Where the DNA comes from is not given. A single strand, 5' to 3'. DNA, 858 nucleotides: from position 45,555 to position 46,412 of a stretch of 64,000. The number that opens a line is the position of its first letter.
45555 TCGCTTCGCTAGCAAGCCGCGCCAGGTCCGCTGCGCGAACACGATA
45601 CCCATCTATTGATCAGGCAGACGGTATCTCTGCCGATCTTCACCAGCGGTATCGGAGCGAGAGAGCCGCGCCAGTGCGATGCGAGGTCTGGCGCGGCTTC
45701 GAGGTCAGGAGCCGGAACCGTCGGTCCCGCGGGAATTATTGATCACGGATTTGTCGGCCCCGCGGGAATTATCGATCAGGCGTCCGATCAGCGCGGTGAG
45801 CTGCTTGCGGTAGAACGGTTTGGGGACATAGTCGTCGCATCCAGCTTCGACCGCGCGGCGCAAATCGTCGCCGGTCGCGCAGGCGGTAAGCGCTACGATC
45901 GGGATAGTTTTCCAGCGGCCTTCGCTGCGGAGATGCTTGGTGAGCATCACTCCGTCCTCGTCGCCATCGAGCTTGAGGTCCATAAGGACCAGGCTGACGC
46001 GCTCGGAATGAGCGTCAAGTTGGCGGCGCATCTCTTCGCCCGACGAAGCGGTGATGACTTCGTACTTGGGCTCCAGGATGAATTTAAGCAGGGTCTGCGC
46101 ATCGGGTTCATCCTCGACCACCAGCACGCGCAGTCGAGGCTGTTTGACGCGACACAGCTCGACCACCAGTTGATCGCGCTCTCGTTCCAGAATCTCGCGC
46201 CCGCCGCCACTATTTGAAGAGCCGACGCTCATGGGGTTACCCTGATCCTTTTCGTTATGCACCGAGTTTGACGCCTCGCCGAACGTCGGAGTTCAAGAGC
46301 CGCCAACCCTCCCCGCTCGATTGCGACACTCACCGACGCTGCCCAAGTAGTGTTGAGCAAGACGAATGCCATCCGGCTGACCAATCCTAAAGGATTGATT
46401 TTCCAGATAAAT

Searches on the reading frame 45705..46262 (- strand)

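Call 20: search_protein_families(library=pfam, proteins=[window:45705-46262:-], max_evalue=0.01)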
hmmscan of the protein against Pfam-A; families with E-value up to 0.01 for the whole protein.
window:45705-46262:- (185 aa): 2 families
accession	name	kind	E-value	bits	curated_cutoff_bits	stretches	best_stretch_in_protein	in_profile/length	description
PF00072.30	Response_reg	-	6e-22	78.4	30.2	1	46-159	1-110/111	Response regulator receiver domain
PF18742.7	DpnII-MboI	-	0.0022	18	27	1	45-98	27-77/150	REase_DpnII-MboI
